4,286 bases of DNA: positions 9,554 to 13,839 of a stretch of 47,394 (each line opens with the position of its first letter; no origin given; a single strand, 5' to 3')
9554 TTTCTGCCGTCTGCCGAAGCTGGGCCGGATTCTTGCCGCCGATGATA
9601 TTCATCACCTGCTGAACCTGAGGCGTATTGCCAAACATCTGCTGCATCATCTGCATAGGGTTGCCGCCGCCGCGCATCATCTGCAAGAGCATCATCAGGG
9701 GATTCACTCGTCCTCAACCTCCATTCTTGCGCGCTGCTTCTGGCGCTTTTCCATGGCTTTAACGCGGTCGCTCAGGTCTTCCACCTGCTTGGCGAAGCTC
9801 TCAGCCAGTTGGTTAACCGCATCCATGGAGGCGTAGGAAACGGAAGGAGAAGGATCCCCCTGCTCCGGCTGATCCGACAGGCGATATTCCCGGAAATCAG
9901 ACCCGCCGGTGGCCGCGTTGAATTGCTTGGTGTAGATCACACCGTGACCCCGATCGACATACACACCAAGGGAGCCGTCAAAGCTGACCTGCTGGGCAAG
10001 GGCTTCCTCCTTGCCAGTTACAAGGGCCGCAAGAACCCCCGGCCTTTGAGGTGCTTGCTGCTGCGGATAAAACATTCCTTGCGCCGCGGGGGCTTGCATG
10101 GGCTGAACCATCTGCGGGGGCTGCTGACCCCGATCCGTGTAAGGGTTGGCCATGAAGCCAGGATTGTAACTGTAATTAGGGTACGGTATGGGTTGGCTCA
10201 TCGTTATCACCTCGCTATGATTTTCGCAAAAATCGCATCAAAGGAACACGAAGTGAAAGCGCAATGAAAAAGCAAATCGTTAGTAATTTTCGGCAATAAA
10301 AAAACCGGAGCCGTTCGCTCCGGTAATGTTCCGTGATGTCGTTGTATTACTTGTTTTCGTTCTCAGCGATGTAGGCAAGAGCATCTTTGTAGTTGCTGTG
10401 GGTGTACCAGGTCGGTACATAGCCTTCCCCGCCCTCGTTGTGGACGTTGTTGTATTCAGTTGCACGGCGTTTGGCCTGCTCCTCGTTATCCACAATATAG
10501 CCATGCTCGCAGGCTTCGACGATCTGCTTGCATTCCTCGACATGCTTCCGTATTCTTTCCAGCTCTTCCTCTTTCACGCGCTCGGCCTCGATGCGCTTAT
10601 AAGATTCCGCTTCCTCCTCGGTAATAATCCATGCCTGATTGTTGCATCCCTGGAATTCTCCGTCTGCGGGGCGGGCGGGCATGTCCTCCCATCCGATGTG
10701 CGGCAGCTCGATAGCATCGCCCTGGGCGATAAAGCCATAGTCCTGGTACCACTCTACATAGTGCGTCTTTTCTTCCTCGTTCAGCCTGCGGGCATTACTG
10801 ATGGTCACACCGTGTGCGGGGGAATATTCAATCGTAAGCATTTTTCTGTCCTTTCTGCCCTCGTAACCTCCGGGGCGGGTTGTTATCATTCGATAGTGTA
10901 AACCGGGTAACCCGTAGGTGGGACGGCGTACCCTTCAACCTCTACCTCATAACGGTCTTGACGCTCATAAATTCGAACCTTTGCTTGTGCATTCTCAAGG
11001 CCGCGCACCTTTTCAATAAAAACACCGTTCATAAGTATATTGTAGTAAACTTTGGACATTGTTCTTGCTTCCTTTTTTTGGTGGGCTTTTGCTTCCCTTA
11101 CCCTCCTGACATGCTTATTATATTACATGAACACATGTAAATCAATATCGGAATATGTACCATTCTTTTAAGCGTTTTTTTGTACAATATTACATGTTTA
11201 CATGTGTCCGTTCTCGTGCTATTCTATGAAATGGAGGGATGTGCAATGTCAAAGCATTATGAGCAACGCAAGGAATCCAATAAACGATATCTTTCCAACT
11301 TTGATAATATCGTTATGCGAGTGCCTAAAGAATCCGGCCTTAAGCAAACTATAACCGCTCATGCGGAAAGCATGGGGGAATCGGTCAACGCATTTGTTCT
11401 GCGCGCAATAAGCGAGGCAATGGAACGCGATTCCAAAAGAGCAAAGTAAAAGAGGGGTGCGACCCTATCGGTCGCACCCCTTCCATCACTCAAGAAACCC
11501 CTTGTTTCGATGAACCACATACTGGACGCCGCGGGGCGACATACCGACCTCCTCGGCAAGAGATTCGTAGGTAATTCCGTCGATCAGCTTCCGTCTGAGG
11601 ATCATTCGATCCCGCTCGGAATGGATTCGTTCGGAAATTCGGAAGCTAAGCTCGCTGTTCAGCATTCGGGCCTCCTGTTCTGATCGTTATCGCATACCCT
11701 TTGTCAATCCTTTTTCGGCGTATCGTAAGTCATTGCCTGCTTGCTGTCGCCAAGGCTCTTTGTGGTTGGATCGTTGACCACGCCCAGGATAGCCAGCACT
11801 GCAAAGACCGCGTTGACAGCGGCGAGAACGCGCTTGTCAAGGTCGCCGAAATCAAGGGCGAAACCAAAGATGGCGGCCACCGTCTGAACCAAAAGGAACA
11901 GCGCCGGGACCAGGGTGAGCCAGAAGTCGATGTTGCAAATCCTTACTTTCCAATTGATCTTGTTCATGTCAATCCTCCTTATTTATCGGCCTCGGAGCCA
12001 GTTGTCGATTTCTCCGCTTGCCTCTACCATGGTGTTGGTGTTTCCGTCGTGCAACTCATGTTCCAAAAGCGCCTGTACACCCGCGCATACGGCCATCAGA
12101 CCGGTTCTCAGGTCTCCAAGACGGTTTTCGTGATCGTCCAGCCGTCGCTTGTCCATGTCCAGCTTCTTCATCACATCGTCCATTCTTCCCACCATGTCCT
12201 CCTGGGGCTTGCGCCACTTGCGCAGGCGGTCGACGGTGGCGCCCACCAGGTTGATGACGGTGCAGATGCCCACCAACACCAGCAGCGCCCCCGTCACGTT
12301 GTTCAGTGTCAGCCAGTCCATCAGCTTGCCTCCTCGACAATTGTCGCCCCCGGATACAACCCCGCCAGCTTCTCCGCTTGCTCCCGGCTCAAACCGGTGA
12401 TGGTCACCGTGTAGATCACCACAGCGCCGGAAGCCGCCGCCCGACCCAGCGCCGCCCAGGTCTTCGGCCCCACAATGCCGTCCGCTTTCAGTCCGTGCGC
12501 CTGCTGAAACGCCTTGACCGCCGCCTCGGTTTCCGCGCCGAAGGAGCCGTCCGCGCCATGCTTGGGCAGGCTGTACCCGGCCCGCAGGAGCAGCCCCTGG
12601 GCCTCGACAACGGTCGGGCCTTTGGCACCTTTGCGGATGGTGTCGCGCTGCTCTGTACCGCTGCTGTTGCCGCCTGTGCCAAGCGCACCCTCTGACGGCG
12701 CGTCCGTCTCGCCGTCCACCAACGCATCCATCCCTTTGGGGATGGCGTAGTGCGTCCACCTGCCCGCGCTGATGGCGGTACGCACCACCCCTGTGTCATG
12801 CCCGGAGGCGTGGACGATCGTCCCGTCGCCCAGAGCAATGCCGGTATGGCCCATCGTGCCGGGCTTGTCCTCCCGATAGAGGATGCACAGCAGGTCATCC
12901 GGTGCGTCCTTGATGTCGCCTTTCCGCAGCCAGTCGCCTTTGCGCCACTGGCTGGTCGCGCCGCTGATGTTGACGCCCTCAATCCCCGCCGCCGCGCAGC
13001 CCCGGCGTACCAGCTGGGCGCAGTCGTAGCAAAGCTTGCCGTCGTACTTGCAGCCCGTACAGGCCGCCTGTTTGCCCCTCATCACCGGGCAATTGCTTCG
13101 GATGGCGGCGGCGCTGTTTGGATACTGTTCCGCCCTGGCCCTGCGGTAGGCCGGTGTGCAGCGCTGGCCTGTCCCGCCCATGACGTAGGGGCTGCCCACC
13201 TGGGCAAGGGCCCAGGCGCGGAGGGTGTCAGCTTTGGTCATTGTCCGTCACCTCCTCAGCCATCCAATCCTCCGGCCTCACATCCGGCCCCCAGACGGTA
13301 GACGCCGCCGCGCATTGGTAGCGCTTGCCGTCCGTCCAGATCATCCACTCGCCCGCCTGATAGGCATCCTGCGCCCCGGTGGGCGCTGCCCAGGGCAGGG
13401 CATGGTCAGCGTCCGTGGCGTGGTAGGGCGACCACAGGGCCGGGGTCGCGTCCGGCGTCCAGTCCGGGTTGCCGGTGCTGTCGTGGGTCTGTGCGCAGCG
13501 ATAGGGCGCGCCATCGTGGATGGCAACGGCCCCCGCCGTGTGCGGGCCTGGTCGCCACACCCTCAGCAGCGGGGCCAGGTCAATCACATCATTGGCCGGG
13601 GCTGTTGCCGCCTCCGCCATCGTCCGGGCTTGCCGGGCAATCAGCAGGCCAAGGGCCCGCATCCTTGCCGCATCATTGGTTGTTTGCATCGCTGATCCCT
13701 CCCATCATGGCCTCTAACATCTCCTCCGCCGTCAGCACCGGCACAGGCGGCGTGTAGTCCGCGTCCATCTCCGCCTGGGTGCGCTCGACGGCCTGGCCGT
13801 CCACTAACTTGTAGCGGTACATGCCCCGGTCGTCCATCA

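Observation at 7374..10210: Self-contained five-gene cassette of low-complexity and Cys-rich proteins in the moron position: best candidate for an undescribed system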

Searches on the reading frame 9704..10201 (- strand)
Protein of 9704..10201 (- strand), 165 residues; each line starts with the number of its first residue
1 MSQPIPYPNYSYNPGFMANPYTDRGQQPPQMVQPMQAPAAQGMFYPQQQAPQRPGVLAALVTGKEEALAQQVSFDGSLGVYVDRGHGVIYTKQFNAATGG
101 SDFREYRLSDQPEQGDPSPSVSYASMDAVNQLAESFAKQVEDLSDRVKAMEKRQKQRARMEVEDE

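Call 3: search_protein_families(library=pfam, proteins=[window:9704-10201:-], max_evalue=1)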
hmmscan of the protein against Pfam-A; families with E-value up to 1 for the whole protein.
window:9704-10201:- (165 aa): 0 families

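Call 4: search_protein_families(library=phrogs, proteins=[window:9704-10201:-], max_evalue=1)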
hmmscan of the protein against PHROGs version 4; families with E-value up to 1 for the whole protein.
window:9704-10201:- (165 aa): 3 families
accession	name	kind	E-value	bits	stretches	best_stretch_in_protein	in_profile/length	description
phrog_21718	-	unknown function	3.6e-06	28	1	7-156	6-153/159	-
phrog_25046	-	unknown function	0.013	16.3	1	126-160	69-103/183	-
phrog_7885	-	unknown function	0.25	12.3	1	122-157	47-82/83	-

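Call 11: search_protein_families(library=ncbifam, proteins=[window:9704-10201:-], max_evalue=1)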
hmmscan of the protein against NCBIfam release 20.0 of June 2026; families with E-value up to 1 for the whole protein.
window:9704-10201:- (165 aa): 0 families

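Call 12: search_protein_families(library=padloc, proteins=[window:9704-10201:-], max_evalue=1)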
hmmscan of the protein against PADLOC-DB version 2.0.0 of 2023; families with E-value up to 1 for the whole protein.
window:9704-10201:- (165 aa): 0 families

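Call 57: search_solved_structures(query=A5, max_evalue=10, show_alignments=3)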
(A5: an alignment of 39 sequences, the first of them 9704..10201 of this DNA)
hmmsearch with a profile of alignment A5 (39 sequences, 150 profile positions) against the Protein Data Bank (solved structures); distinct sequences matched with E-value up to 10: 11.
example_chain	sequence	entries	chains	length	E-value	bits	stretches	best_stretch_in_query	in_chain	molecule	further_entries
2wty_A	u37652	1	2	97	0.18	15.2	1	83-139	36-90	TRANSCRIPTION FACTOR MAFB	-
4auw_A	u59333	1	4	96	0.23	14.9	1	83-139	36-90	TRANSCRIPTION FACTOR MAFB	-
2wt7_B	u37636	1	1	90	0.24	14.8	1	83-139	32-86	TRANSCRIPTION FACTOR MAFB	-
1hwt_C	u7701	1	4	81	0.5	13.8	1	82-135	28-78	PROTEIN (HEME ACTIVATOR PROTEIN)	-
2hap_C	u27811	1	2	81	0.5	13.8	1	82-135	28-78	PROTEIN (HEME ACTIVATOR PROTEIN)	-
6h9l_A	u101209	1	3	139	1.2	12.5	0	109-133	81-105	Uncharacterized protein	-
1qp9_A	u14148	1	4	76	1.7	12.1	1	82-132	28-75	CYP1(HAP1-PC7) ACTIVATORY PROTEIN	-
7a48_B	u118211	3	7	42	3.9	10.9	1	114-144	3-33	APH colied-coil | APH coiled-coil | Coiled-coil APH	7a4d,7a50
9had_C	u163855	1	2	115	5.4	10.4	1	104-139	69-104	DerF21_binder10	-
5apw_A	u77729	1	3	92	5.8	10.3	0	101-135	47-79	GENERAL CONTROL PROTEIN GCN4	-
8bcs_A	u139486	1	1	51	6.4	10.2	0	113-134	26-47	CC-HP1.0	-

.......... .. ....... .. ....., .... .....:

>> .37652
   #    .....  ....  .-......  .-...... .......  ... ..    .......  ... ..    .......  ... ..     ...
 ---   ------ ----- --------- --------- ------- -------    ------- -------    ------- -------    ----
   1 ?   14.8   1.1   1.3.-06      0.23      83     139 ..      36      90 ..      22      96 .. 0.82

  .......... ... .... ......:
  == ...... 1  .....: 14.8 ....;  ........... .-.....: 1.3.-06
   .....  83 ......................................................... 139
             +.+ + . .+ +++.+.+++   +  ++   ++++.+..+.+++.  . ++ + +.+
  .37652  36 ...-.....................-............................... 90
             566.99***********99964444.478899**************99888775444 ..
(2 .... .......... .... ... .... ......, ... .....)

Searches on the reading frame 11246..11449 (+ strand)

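Call 43: search_protein_families(library=pfam, proteins=[window:11246-11449:+], max_evalue=0.01)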
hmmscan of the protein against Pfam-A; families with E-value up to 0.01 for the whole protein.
window:11246-11449:+ (67 aa): 2 families
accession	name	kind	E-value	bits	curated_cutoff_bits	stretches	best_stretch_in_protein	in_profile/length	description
PF05534.18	HicB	-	0.0055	17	21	1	9-55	10-51/51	HicB family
PF03869.20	Arc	-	0.0062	16.8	20.4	1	19-63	4-46/50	Arc-like DNA binding domain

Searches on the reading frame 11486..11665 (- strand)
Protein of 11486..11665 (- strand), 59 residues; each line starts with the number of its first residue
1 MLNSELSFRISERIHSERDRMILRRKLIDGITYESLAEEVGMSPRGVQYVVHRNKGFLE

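Call 43: search_protein_families(library=pfam, proteins=[window:11486-11665:-], max_evalue=0.01)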
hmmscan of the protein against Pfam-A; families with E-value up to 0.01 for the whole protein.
window:11486-11665:- (59 aa): 3 families
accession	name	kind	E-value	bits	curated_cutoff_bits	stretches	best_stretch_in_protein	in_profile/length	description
PF08281.18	Sigma70_r4_2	-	0.00012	22.1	25.7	1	16-53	12-49/54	Sigma-70, region 4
PF13412.12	HTH_24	-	0.0038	17.2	21.9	0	30-49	17-36/48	Winged helix-turn-helix DNA-binding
PF13384.12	HTH_23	-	0.0041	17.3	24.6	1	16-55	3-44/50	Homeodomain-like domain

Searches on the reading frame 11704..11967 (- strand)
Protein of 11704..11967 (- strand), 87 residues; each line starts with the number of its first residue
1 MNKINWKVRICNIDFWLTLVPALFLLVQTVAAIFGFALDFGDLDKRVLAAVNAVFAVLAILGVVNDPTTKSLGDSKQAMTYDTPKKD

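Call 43: search_protein_families(library=pfam, proteins=[window:11704-11967:-], max_evalue=0.01)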
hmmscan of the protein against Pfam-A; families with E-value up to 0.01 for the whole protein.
window:11704-11967:- (87 aa): 1 family
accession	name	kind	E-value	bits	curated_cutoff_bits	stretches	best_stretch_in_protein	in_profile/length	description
PF04531.18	Phage_holin_1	-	1.5e-25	89.9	22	1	4-85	1-82/82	Bacteriophage holin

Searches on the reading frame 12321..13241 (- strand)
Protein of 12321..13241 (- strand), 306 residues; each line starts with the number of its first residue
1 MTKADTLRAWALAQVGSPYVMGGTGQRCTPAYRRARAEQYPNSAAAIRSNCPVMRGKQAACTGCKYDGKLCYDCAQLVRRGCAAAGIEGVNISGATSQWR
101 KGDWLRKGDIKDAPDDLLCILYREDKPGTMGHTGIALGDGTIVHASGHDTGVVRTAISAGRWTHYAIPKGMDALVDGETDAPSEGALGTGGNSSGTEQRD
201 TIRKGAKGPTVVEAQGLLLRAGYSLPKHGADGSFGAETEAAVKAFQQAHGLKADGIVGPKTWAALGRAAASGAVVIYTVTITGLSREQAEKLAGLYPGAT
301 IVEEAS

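Call 43: search_protein_families(library=pfam, proteins=[window:12321-13241:-], max_evalue=0.01)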
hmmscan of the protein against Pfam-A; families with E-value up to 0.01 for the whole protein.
window:12321-13241:- (306 aa): 3 families
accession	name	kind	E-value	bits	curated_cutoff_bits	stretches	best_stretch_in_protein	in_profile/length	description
PF01471.23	PG_binding_1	-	5.6e-20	71.7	23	1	208-265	2-57/57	Putative peptidoglycan binding domain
PF09374.15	PG_binding_3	-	5.2e-05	23.8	24.6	1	241-272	2-38/76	Predicted Peptidoglycan domain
PF00877.26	NLPC_P60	-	0.0012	19.3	23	1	71-165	13-99/105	NlpC/P60 family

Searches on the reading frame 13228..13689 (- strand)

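Call 43: search_protein_families(library=pfam, proteins=[window:13228-13689:-], max_evalue=0.01)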
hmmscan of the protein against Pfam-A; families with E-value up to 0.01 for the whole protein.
window:13228-13689:- (153 aa): 1 family
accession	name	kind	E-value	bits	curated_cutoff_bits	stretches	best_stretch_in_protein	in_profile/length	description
PF02839.19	CBM_5_12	-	4.7e-10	39.8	26.2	1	50-86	8-43/44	Carbohydrate-binding module family 5/12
